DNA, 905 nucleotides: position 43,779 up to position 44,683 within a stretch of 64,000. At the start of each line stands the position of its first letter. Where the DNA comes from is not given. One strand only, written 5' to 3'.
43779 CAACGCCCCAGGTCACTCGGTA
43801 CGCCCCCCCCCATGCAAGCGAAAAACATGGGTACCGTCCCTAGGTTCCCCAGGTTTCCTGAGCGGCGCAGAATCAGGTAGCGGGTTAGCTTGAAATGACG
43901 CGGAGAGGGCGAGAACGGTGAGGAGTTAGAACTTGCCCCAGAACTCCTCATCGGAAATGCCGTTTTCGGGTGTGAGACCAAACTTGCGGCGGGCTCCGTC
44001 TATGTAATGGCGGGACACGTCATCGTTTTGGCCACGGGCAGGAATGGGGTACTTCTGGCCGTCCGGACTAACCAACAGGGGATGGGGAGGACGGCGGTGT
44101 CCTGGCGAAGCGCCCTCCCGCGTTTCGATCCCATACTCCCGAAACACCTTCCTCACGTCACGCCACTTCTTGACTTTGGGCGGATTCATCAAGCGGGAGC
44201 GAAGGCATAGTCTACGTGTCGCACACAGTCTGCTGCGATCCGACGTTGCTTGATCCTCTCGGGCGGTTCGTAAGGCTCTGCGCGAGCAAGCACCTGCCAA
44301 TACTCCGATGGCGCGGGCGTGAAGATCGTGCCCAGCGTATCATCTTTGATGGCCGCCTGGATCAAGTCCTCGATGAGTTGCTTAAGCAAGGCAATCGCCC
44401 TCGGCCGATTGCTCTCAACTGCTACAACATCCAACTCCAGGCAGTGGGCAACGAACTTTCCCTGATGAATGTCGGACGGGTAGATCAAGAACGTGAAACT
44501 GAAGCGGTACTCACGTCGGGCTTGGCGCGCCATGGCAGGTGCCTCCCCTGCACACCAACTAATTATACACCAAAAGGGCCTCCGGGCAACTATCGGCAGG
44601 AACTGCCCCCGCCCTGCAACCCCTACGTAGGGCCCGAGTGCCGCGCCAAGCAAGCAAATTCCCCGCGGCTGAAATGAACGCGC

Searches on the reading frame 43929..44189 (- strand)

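Call 78: search_protein_families(library=pfam, proteins=[window:43929-44189:-], max_evalue=10)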
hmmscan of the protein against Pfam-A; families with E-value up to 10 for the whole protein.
seq(87 aa): 1 family
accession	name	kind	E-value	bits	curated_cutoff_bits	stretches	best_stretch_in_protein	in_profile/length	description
PF05363.17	Herpes_US12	-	0.23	12.7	21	1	9-50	22-63/86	Herpesvirus US12 family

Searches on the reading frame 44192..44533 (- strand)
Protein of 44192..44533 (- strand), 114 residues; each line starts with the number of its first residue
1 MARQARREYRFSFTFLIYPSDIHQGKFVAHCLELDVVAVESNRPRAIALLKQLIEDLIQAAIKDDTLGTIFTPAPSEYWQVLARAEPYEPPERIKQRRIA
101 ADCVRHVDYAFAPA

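Call 78: search_protein_families(library=pfam, proteins=[window:44192-44533:-], max_evalue=10)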
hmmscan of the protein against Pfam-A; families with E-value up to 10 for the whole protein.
seq(114 aa): 1 family
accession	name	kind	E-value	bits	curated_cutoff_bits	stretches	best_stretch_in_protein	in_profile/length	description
PF20142.4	Scaffold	-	0.088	13.9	24.6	1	3-56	63-115/139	Scaffold domain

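Call 79: search_solved_structures(query=window:44192-44533:-, max_evalue=10)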
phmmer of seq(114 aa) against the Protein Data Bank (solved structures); distinct sequences matched with E-value up to 10: 3.
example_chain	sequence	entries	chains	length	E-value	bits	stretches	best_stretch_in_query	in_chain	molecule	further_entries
7di3_A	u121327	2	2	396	0.33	14.4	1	38-80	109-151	Cytochrome P450 hydroxylase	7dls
9u7x_A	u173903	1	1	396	0.33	14.4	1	38-80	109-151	Cytochrome P450 hydroxylase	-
9u7w_A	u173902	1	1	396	0.41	14.1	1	38-78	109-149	Cytochrome P450 hydroxylase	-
